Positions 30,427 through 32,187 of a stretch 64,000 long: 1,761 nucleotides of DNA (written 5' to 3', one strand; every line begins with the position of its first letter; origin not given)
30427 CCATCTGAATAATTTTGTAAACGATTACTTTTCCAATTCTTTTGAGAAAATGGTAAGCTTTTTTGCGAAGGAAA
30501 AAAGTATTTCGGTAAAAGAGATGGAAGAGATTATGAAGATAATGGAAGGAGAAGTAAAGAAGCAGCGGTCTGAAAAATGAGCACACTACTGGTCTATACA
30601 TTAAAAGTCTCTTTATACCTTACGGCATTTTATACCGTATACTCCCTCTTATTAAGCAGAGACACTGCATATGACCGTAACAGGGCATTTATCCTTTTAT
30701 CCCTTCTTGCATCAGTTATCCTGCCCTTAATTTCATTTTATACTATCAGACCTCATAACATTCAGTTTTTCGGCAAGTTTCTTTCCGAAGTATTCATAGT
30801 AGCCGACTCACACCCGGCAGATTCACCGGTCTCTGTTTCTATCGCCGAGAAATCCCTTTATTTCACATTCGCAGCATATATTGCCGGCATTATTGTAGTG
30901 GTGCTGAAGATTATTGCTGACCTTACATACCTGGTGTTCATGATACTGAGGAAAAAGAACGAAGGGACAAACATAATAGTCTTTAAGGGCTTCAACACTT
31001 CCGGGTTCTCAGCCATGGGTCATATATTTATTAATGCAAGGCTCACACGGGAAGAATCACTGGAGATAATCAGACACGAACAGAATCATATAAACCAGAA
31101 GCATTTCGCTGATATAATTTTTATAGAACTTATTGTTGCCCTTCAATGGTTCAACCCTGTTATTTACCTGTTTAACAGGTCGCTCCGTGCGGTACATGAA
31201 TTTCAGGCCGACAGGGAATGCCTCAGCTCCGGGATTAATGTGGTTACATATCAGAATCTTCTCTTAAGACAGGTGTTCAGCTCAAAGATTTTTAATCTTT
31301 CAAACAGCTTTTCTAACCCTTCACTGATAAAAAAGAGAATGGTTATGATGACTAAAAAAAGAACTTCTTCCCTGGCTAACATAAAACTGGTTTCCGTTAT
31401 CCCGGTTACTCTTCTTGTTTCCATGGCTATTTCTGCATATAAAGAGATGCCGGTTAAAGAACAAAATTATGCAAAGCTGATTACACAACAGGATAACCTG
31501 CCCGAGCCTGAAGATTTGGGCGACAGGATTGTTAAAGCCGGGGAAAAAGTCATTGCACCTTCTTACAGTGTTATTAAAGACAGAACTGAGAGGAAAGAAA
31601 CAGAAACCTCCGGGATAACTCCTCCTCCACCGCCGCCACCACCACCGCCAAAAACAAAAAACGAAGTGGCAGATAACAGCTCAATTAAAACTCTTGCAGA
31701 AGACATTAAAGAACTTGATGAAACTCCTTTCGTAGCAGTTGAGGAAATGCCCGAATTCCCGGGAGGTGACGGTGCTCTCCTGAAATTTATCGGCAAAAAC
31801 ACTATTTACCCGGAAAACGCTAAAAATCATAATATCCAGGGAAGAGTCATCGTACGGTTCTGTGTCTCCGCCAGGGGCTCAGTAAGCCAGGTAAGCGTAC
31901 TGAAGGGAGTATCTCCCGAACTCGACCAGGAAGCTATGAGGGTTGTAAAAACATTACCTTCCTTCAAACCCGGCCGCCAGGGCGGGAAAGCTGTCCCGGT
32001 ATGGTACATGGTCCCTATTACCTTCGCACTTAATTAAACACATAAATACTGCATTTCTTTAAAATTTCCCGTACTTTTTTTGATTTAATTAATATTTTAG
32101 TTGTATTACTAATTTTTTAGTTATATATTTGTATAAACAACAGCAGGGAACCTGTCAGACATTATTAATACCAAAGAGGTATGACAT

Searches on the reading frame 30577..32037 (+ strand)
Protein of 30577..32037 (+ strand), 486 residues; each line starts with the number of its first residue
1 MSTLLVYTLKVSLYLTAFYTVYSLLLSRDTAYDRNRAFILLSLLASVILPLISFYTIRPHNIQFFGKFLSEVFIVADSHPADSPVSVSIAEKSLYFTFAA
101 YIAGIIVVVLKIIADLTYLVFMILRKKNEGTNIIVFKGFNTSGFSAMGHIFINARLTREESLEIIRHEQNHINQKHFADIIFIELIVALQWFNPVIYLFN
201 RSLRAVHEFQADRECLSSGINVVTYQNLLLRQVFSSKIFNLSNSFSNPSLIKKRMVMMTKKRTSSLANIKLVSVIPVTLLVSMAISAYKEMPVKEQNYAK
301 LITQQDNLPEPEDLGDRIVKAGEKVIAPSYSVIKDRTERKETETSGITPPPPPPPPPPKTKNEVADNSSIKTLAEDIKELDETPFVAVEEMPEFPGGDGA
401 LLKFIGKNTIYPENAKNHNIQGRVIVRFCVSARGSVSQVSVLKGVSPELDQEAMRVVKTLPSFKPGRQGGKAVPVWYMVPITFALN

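Call 66: search_protein_families(library=pfam, proteins=[window:30577-32037:+], max_evalue=0.00001)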
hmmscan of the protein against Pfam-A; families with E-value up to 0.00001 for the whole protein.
window:30577-32037:+ (486 aa): 2 families
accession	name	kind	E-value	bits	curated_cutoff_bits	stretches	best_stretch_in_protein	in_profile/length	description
PF03544.19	TonB_C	-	5.3e-20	72.1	24.6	1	409-485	3-79/79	Gram-negative bacterial TonB protein C-terminal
PF05569.17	Peptidase_M56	-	2.3e-10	40.6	31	1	153-257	185-295/296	BlaR1 peptidase M56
